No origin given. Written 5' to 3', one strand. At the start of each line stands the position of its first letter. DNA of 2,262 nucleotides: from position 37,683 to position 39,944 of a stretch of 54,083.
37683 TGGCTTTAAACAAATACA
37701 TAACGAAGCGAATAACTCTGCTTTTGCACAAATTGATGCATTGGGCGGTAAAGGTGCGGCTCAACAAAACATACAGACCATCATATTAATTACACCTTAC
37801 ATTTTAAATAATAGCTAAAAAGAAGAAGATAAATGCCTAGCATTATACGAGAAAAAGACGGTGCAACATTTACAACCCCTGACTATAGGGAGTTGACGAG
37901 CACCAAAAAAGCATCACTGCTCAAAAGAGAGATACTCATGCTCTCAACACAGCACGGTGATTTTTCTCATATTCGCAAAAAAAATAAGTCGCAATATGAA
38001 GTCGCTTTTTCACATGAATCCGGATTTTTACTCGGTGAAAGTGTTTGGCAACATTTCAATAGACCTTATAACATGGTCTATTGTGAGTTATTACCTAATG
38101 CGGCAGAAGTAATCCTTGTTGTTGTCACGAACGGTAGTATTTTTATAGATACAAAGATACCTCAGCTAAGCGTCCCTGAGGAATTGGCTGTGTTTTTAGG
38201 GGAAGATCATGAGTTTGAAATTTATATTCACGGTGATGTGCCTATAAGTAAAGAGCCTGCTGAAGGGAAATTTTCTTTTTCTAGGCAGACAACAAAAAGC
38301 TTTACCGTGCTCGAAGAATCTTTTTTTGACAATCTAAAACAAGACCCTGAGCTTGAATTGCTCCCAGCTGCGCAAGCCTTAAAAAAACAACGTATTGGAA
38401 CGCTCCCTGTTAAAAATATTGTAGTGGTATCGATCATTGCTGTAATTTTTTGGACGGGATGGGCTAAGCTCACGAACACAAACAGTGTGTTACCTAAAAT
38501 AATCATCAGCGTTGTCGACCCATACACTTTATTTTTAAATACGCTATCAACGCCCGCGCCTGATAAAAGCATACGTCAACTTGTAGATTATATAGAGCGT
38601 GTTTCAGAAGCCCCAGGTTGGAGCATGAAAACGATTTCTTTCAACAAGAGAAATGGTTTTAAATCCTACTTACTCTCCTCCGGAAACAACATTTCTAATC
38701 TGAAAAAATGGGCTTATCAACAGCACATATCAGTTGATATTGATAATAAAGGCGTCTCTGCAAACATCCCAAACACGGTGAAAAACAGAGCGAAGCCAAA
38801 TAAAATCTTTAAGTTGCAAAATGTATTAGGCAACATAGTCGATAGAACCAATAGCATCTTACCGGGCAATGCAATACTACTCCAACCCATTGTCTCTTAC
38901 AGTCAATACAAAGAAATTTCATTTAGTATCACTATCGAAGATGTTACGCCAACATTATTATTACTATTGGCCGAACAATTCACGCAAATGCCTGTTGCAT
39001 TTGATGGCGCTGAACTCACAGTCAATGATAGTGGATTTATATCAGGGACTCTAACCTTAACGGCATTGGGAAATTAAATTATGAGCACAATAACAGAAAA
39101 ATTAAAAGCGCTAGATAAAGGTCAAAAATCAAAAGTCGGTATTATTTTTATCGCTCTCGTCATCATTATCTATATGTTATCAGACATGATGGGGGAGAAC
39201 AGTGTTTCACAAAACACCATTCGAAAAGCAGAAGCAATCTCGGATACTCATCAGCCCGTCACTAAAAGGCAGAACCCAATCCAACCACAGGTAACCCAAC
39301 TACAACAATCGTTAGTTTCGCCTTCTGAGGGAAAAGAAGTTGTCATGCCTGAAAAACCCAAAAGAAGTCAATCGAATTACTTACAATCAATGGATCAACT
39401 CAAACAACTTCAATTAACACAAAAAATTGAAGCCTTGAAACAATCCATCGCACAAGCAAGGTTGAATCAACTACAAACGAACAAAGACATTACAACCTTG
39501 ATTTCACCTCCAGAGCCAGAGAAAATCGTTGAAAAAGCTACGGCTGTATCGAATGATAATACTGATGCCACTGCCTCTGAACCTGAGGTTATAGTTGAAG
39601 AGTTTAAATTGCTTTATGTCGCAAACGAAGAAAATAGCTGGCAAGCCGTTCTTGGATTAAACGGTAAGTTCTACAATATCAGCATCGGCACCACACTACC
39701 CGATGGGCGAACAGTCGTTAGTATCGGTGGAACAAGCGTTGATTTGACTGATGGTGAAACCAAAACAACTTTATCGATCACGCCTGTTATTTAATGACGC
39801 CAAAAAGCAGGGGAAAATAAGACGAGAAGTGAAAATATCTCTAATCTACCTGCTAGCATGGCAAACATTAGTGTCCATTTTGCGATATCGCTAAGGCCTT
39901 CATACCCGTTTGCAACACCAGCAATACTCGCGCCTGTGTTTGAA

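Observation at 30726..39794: Orphan, permuted type IVb-like pilus module with a type IVa-sized pilin, wedged between gyrB and trkH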

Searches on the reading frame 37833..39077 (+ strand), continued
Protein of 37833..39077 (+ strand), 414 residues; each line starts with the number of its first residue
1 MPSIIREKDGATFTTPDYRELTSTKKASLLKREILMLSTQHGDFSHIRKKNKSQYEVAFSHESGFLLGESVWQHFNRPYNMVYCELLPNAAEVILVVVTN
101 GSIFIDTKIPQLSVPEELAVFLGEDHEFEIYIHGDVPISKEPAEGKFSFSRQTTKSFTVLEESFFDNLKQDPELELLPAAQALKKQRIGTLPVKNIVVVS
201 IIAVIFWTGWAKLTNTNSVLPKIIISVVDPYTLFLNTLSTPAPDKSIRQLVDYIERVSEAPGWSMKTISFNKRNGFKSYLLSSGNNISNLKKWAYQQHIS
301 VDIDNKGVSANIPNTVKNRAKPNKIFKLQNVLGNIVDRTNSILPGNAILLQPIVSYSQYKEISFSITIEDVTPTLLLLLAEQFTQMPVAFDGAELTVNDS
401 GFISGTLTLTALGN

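Call 68: search_protein_representatives(alignment_id=A1)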
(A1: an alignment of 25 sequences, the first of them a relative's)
Query: 25 sequences, 411 profile positions. Proteins with E-value up to 0.001 (for the whole library): 498; up to 1e-10: 360; up to 1e-30: 237. The best 150 are listed.
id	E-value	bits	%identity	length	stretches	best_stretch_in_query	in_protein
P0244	7.5e-175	598.4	-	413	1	1-411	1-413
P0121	1.5e-166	571.0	-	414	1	1-411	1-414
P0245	4.7e-149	513.5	-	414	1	1-411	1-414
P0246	4.4e-147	507.0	-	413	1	1-411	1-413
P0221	4.8e-144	497.0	-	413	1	1-411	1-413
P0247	8.3e-144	496.2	-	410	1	1-410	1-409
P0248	1.4e-139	482.2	-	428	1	1-411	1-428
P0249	8.4e-129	446.8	-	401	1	1-410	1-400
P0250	1.9e-115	402.8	-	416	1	1-411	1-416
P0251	3.6e-113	395.3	-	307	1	108-411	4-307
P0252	1.0e-112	393.8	-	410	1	1-411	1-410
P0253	1.6e-111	389.8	-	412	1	1-411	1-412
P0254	2.9e-111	389.0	-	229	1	1-219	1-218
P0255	3.2e-108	379.0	-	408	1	1-411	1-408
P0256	4.7e-108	378.4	-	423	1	1-410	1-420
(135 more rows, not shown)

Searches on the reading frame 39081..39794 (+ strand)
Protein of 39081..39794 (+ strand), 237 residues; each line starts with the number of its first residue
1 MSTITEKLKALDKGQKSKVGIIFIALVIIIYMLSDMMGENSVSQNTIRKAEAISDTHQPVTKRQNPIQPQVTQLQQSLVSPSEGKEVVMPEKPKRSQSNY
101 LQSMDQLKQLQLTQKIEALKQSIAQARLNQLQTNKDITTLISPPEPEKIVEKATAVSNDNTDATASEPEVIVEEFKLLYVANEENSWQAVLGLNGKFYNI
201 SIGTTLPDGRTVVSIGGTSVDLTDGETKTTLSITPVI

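Call 3: search_protein_families(library=pfam, proteins=[window:39081-39794:+], max_evalue=1)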
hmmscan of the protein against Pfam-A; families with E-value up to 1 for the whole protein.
window:39081-39794:+ (237 aa): 3 families
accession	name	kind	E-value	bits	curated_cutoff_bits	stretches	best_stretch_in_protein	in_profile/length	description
PF17456.7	TcpS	-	0.00096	19.5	28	1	104-203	38-129/155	Toxin-coregulated pilus protein S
PF06123.17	CreD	-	0.19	11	23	1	21-132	6-113/428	Inner membrane protein CreD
PF06512.18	Na_trans_assoc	-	0.6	10.8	35.6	0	102-189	109-190/200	Sodium ion transport-associated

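Call 4: search_protein_families(library=ncbifam, proteins=[window:39081-39794:+], max_evalue=1)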
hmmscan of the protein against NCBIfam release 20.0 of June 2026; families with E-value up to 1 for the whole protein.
window:39081-39794:+ (237 aa): 2 families
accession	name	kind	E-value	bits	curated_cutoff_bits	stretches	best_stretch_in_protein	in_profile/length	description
NF041422.1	VirB10_subf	subfamily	0.12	11.9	400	1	6-139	46-174/404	VirB10/TraB/TrbI family type IV secretion system protein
NF038218.1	IcmG_DotF_IVB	equivalog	0.21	11.2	200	1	14-132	45-142/266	type IVB secretion system protein IcmG/DotF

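Call 29: find_homologous_proteins(query=window:39081-39794:+, max_evalue=0.001)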
Query window:39081-39794:+ (237 aa): 3 proteins with E <= 0.001 among 538 candidates.
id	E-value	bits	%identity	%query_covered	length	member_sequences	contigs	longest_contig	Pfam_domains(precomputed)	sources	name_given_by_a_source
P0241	1.2e-96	340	73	100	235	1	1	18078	-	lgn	-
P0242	1.2e-95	337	73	100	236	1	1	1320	-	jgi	jgi:Na+-transporting methylmalonyl-CoA/oxaloacetate decarboxylase gamma subunit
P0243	3.2e-76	274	100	57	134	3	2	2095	-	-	-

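Call 35: search_solved_structures(query=A2, max_evalue=10)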
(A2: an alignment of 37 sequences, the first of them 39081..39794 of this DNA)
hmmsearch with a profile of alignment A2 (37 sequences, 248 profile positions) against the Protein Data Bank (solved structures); distinct sequences matched with E-value up to 10: 11.
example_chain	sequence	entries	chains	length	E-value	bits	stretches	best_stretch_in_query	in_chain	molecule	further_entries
7muc_AF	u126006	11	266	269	0.0023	20.8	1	8-127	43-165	DotF | IcmG (DotF)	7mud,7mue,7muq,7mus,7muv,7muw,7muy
3oss_C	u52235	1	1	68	0.27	14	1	199-244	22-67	TYPE 2 SECRETION SYSTEM, GSPC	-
9hmf_O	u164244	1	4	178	0.46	13.2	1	12-68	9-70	Flagellar protein FliL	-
7oio_A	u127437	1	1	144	0.58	12.9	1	205-244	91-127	General secretion pathway protein C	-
8eog_K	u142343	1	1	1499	1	12.1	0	20-56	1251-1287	Isoform 20 of Voltage-dependent L-type calcium channel subunit alpha-1C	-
2m8r_A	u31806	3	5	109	1.1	12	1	5-38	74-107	Syntaxin-1A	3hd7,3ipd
8fd7_K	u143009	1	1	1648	1.4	11.7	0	20-56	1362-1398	Voltage-dependent L-type calcium channel subunit alpha-1C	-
8eoi_K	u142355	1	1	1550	1.5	11.5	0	20-56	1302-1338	Voltage-dependent L-type calcium channel subunit alpha-1C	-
8hlp_A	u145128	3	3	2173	2.2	11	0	20-55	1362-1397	Voltage-dependent L-type calcium channel subunit alpha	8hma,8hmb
8we6_A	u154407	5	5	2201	2.3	11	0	20-55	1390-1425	Voltage-dependent L-type calcium channel subunit alpha-1C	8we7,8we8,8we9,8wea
8fhs_A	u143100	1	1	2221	2.6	10.8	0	20-55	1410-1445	Voltage-dependent L-type calcium channel subunit alpha-1C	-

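Call 69: predict_structure(alignment_id=A4)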
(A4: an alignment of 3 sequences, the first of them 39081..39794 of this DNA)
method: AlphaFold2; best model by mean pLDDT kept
length: 237 residues; sequences in the alignment: 3
mean_pLDDT: 58.0   pTM: 0.26
mean pLDDT of the five models: 58.0, 54.4, 47.7, 39.7, 36.6
residues with pLDDT >= 90: 0; 70-90: 65; 50-70: 85; < 50: 87
segments of 3 or more residues with pLDDT < 50: 38-85, 142-173, 235-237
pLDDT, mean of each block of 10 residues (from residue 1): 51 55 74 58 43 41 39 42 48 56 66 72 70 56 45 35 38 57 65 75 83 80 84 57
secondary structure, 60 per line:
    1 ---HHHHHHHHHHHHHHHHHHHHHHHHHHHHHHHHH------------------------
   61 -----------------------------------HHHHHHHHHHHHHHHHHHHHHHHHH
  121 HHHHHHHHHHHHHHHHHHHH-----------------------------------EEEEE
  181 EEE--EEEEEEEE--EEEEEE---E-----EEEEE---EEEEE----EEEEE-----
elements in order: H4-36 H96-140 E176-183 E186-193 E196-201 E211-215 E219-223 E228-232

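Call 72: fold_search(model_id=the predicted structure, library=pdb)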
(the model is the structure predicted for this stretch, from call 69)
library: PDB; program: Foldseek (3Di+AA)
matches with E <= 10: 818; with E <= 0.001: 0
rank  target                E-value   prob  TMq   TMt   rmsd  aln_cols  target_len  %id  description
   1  2lc4_MODEL_1_A        1.9e-03  1.00  0.24  0.48  16.8       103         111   17  Solution Structure of PilP from Pseudomonas aeruginosa (released 2011-12-21)
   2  3jc8_Pa               4.5e-03  1.00  0.24  0.36  19.5       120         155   18  Architectural model of the type IVa pilus machine in a piliated state (released 2016-03-16)
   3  2y4y_B                1.3e-02  1.00  0.23  0.65   2.9        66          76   18  Structure of a domain from the type IV pilus biogenesis lipoprotein PilP, from Pseudomonas aeruginosa (released 2012-01-18)
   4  2y4y_C                2.8e-02  1.00  0.24  0.65   2.6        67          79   16  Structure of a domain from the type IV pilus biogenesis lipoprotein PilP, from Pseudomonas aeruginosa (released 2012-01-18)
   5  3oss_C                3.3e-02  1.00  0.22  0.73   2.3        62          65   24  The crystal structure of enterotoxigenic Escherichia coli GspC-GspD complex from the type II secretion system (released 2011-08-03)
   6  2y4y_D                3.7e-02  1.00  0.23  0.61  13.8        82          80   16  Structure of a domain from the type IV pilus biogenesis lipoprotein PilP, from Pseudomonas aeruginosa (released 2012-01-18)
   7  4av2_M                4.4e-02  1.00  0.23  0.60   3.4        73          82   16  Single particle electron microscopy of PilQ dodecameric complexes from Neisseria meningitidis. (released 2012-10-17)
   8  2ivw_MODEL_1_A        6.6e-02  1.00  0.24  0.47  16.7        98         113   14  The solution structure of a domain from the Neisseria meningitidis PilP pilot protein. (released 2007-02-13)
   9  2y4x_B                7.4e-02  1.00  0.22  0.54  14.8        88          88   18  Structure of a domain from the type IV pilus biogenesis lipoprotein PilP, from Pseudomonas aeruginosa PA01 (released 2012-01-18)
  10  2y4x_A                8.8e-02  1.00  0.22  0.56  14.2        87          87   18  Structure of a domain from the type IV pilus biogenesis lipoprotein PilP, from Pseudomonas aeruginosa PA01 (released 2012-01-18)
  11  2y4y_A                1.1e-01  0.97  0.21  0.49  14.1        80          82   18  Structure of a domain from the type IV pilus biogenesis lipoprotein PilP, from Pseudomonas aeruginosa (released 2012-01-18)
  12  6hcg_e                3.1e-01  0.99  0.23  0.72   2.2        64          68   14  Klebsiella pneumoniae type II secretion system outer membrane complex. PulD, PulS and PulC HR domain. (released 2019-11-27)
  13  7oxx_C                3.1e-01  0.44  0.14  0.22   8.9        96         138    9  CrabP2 mutant R30AK31A (released 2022-07-13)
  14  1r9c_A                3.3e-01  0.44  0.14  0.24  12.8        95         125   13  Crystal Structure of Fosfomycin Resistance Protein FosX from Mesorhizobium Loti (released 2004-02-10)
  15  7oxx_A                3.5e-01  0.47  0.15  0.23   8.2        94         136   10  CrabP2 mutant R30AK31A (released 2022-07-13)
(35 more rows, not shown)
